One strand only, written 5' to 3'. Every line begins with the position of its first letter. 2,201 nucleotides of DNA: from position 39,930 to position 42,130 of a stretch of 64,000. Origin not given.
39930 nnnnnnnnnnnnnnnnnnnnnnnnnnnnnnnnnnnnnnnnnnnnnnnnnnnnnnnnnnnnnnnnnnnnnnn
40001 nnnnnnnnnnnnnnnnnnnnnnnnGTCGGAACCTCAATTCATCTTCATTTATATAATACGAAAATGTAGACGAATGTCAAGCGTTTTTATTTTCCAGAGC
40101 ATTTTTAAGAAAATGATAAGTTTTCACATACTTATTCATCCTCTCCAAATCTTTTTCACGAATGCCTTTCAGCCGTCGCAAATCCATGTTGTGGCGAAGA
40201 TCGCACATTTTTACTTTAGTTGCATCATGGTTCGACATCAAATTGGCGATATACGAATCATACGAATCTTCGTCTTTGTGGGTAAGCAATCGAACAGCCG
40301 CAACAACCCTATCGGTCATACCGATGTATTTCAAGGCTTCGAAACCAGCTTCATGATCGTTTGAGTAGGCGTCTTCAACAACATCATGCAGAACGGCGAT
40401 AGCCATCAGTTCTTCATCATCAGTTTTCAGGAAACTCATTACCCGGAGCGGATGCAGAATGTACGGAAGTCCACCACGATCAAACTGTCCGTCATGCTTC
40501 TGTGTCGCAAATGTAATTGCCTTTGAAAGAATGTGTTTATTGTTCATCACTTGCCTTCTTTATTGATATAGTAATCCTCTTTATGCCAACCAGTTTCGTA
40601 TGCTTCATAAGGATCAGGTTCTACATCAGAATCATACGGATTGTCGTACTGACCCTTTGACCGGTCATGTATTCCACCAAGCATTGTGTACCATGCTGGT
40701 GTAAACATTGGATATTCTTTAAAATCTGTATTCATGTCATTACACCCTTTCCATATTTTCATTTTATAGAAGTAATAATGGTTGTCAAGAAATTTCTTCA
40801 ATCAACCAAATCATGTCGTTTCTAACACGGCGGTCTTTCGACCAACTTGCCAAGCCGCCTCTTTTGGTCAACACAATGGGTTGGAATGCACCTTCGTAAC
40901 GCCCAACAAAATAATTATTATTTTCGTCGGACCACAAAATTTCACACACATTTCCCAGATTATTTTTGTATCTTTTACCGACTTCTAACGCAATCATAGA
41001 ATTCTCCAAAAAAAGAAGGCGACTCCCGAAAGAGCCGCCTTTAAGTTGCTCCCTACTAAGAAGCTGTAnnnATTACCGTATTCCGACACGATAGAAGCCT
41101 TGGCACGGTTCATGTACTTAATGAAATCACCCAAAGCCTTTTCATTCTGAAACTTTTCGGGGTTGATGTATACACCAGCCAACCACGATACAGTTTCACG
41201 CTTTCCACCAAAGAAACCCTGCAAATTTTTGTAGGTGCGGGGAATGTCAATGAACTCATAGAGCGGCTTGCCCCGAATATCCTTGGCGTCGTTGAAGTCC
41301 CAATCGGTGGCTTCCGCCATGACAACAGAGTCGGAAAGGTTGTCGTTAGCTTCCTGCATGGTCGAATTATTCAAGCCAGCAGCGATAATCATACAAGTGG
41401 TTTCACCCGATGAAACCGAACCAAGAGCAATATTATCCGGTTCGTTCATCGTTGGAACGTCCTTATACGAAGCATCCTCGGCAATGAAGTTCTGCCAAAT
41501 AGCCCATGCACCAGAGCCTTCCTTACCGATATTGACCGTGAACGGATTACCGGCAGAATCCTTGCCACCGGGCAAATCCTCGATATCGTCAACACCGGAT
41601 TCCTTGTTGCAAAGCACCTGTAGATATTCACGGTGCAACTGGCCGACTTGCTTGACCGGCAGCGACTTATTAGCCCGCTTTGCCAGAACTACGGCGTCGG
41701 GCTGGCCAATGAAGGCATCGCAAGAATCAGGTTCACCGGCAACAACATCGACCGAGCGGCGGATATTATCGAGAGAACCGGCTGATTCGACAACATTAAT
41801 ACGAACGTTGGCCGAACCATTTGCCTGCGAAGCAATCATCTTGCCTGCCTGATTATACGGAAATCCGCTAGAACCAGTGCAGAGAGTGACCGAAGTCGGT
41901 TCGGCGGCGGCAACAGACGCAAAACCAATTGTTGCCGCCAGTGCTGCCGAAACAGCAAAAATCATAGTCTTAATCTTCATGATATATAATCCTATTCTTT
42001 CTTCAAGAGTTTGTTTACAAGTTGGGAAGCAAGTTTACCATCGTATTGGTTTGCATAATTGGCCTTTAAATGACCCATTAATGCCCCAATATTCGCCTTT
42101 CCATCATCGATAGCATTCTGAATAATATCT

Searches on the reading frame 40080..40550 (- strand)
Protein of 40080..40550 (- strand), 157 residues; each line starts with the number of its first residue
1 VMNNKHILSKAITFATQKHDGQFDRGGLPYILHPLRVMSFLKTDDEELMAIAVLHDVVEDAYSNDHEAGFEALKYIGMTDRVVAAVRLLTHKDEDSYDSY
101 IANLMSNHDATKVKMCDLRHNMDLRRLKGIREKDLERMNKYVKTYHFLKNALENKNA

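Call 5: search_protein_families(library=pfam, proteins=[window:40080-40550:-], max_evalue=1)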
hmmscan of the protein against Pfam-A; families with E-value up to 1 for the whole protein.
window:40080-40550:- (157 aa): 3 families
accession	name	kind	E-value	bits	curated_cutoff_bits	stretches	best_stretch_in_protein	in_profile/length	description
PF13328.12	HD_4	-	2.4e-05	24.5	27.2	1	11-63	1-54/156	HD domain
PF01966.28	HD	-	0.00068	20.3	22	1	33-114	4-91/116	HD domain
PF17423.7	SwrA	-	0.083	13.2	25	1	85-145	49-104/116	Swarming motility protein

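Call 6: search_protein_families(library=phrogs, proteins=[window:40080-40550:-], max_evalue=0.01)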
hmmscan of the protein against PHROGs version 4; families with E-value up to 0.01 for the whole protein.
window:40080-40550:- (157 aa): 5 families
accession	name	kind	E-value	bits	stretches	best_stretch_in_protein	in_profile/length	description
phrog_990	-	other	9.2e-53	180.8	1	1-154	148-297/374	metal-dependent phosphohydrolase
phrog_30929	-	unknown function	7e-33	115.1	1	7-153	237-379/413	-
phrog_37235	-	other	4.8e-17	63.3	1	73-150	6-83/118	metal-dependent phosphohydrolase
phrog_15275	-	unknown function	4.9e-07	30.6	1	9-145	31-171/223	-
phrog_32047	-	other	6e-05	23.4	1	8-73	24-95/301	phosphohydrolase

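Call 45: search_protein_families(library=padloc, proteins=[window:40080-40550:-], max_evalue=0.1)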
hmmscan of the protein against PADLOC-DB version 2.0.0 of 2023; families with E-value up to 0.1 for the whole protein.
window:40080-40550:- (157 aa): 1 family
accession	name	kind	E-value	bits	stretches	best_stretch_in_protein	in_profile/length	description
PDLC03374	MTase_II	-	0.012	12.6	1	79-141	107-165/448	Type II methyltransferase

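Call 46: search_protein_families(library=ncbifam, proteins=[window:40080-40550:-], max_evalue=0.1)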
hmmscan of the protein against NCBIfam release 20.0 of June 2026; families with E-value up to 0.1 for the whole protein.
window:40080-40550:- (157 aa): 2 families
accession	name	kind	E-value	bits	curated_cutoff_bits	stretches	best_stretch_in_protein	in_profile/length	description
TIGR00691.1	spoT_relA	subfamily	5.8e-11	41.4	499.2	1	11-65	1-57/687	RelA/SpoT family protein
NF008303.0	PRK11092.1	equivalog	1.4e-08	33.5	947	1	7-130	22-150/702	bifunctional GTP diphosphokinase/guanosine-3',5'-bis pyrophosphate 3'-pyrophosphohydrolase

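Call 48: search_solved_structures(query=window:40080-40550:-, max_evalue=0.01)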
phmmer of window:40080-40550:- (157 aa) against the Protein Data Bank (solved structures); distinct sequences matched with E-value up to 0.01: 16.
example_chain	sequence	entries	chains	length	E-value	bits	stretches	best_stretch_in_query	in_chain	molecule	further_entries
7smg_A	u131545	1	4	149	3.8e-28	101.8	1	1-150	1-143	(p)ppApp hydrolase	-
7oiw_A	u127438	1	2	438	2.1e-08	37.7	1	10-142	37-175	GTP pyrophosphokinase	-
1vj7_A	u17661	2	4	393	8.6e-08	35.7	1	7-141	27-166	Bifunctional RELA/SPOT | Bifunctional (p)ppGpp synthase/hydrolase RelA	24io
8acu_A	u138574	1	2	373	9.3e-07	32.4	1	5-137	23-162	GTP pyrophosphokinase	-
7qps_A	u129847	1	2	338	1e-06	32.2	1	11-98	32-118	ACT domain protein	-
6yxa_A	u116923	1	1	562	2.4e-06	31.1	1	5-137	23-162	GTP pyrophosphokinase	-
5xnx_A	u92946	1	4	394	3.2e-06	30.6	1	6-126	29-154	Bifunctional (p)ppGpp synthase/hydrolase RelA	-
9s6k_B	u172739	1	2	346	3.7e-06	30.4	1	6-130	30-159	GTP pyrophosphokinase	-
7qpr_A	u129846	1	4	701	6.9e-06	29.6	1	11-97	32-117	ACT domain protein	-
7ohg_A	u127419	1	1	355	3.4e-05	27.3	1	9-62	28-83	Guanosine-3',5'-bis(Diphosphate) 3'-pyrophosphohydrolase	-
6s2t_A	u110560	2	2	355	3.4e-05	27.3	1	9-62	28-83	(P)ppGpp synthetase I, SpoT/RelA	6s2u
6s2v_A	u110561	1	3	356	3.4e-05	27.3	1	9-62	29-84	(P)ppGpp synthetase I, SpoT/RelA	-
8fr8_I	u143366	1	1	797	8.3e-05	26.1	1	6-124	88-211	GTP pyrophosphokinase RelA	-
7qoc_A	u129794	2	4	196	0.00014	25.3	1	8-122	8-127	Guanosine polyphosphate pyrophosphohydrolases/synthetases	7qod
4yf1_A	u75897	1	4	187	0.00022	24.7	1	4-66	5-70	Lmo0812 protein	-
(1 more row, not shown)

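Call 54: search_solved_structures(query=window:40080-40550:-, max_evalue=1e-10, show_alignments=1)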
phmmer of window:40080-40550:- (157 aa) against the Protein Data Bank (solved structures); distinct sequences matched with E-value up to 1e-10: 1.
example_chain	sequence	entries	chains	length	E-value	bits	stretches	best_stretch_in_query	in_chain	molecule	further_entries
7smg_A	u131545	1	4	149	3.8e-28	101.8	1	1-150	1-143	(p)ppApp hydrolase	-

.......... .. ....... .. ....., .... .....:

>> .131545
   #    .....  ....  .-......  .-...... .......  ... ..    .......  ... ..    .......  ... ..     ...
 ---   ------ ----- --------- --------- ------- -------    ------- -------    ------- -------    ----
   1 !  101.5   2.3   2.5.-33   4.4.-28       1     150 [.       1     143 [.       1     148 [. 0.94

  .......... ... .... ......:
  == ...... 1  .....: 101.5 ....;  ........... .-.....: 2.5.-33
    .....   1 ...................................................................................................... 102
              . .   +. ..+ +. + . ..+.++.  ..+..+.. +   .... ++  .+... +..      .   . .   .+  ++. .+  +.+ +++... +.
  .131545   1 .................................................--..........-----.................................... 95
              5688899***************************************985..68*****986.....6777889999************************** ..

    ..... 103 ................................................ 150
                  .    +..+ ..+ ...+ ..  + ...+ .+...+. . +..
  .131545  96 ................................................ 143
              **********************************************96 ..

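Call 70: find_encoding_contigs(protein=window:40080-40547:-, flank=10000, max_places=1)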
Protein window:40080-40547:- (156 aa): 13 contigs read that carry it; 1 place shown.
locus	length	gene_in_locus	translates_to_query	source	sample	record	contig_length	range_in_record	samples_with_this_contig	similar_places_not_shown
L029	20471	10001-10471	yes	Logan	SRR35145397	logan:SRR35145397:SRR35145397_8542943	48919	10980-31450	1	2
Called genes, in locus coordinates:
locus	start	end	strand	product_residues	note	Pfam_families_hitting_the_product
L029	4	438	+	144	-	-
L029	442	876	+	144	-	-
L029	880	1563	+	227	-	PF00149:Metallophos, PF12850:Metallophos_2 (weak)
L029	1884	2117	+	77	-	-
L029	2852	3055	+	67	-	-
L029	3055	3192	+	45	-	-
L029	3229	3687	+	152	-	PF22547:2H-SAK (weak)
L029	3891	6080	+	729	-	-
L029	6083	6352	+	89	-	-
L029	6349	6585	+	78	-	-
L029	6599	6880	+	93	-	-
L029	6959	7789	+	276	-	PF02540:NAD_synthase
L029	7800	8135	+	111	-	-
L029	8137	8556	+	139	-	PF09424:YqeY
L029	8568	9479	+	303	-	PF16868:NMT1_3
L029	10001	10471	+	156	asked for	PF13328:HD_4 (faint)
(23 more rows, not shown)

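Call 95: search_dna_similar(query=window:40080-40550:-, collection=phages, mode=protein, max_rows=60, max_evalue=1e-8)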
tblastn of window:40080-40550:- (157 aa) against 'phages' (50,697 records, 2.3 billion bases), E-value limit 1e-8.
Records with a match: 253; places in all: 255; records where one place covers at least 80% of the query: 240.
Best place of each record, by identity: 60-80% 4; <60% 249.
By first word of the organism name: Aeromonas 73; Streptococcus 35; Klebsiella 32; Escherichia 16; Cronobacter 15; Salmonella 11; Pectobacterium 10; Enterobacter 7; Erwinia 6; Sinorhizobium 4; and 25 more.
By host as written in the record: Aeromonas salmonicida 25; - 14; Aeromonas hydrophila BIOTECH 10089 13; Klebsiella pneumoniae 12; Cronobacter sakazakii 11; Aeromonas hydrophila 11; Aeromonas salmonicida subsp. salmonicida 8; Klebsiella pneumoniae K23 7; and 106 more.
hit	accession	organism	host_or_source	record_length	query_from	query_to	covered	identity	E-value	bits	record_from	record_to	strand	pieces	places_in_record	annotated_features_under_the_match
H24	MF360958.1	Salicola phage SCTP-2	Salicola sp. PV4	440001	3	153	96%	51.3%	2e-37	140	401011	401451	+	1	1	487: hypothetical protein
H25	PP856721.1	Salmonella phage vB_SEnST11_KE22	Salmonella enterica subsp. enterica ...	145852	8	154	94%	49.3%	1e-33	130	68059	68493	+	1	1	metal-dependent phosphohydrolase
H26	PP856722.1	Salmonella phage vB_SEnST11_KE23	Salmonella enterica subsp. enterica ...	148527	8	154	94%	49.3%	1e-33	130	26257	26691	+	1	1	metal-dependent phosphohydrolase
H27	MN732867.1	Erwinia phage Hena1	Erwinia amylovora 1/79Sm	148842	8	151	92%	50.0%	8e-36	135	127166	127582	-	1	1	hypothetical protein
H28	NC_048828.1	Erwinia phage Hena1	Erwinia amylovora 1/79Sm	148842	8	151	92%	50.0%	8e-36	135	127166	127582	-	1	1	metal-dependent phosphohydrolase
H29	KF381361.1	Sinorhizobium phage phiM12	Sinorhizobium meliloti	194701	5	156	97%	47.4%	8e-39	144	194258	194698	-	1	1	putative metal-dependent phosphohydrolase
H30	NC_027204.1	Sinorhizobium phage phiM12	Sinorhizobium meliloti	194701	5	156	97%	47.4%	8e-39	144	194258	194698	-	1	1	metal-dependent phosphohydrolase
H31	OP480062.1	Erwinia phage pEa_SNUABM_55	Erwinia amylovora TS3128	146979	2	153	97%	47.4%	1e-35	135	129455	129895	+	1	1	hypothetical protein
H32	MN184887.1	Erwinia phage pEp_SNUABM_01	Erwinia pyrifoliae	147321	2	153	97%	47.4%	1e-35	135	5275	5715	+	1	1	putative (p)ppGpp synthase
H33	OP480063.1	Erwinia phage pEa_SNUABM_56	Erwinia amylovora TS3128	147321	2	153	97%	47.4%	1e-35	135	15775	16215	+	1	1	hypothetical protein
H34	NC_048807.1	Erwinia phage pEp_SNUABM_01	Erwinia pyrifoliae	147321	2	153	97%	47.4%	1e-35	135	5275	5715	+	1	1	metal-dependent phosphohydrolase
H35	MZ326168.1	Salmonella phage NINP13076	Salmonella enterica CDC K-1891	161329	8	151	92%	49.3%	5e-33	128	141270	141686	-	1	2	putative metal dependent phosphohydrolase | hypothetical protein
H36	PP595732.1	Salmonella phage SalP219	Salmonella enterica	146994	8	151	92%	49.3%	5e-33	128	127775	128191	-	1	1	hypothetical protein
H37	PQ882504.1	Enterobacter phage FENT2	Enterobacter kobei AG07E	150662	8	145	88%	51.4%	2e-34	132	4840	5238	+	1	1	metal-dependent phosphohydrolase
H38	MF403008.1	Agrobacterium phage Atu_ph07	Agrobacterium tumefaciens C58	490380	5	154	96%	46.7%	3e-37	140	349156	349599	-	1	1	guanosine-3',5'-bis(diphosphate)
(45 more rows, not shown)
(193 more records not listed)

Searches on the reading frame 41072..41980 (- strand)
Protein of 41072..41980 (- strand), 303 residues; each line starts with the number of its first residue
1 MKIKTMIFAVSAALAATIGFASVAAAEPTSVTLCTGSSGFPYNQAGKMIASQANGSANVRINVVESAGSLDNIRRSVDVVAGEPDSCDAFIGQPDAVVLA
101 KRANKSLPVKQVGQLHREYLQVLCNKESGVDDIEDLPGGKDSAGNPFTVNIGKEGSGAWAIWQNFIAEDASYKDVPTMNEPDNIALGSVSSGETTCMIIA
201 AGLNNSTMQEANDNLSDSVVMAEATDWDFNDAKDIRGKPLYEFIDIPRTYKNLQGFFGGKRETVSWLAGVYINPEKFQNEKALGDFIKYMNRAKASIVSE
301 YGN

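Call 75: search_protein_families(library=pfam, proteins=[window:41072-41980:-], max_evalue=0.001)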
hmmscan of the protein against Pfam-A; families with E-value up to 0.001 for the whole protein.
window:41072-41980:- (303 aa): 1 family
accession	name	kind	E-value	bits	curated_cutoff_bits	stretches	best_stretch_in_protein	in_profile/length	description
PF16868.10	NMT1_3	-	1.2e-08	35.4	27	1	35-225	6-192/289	NMT1-like family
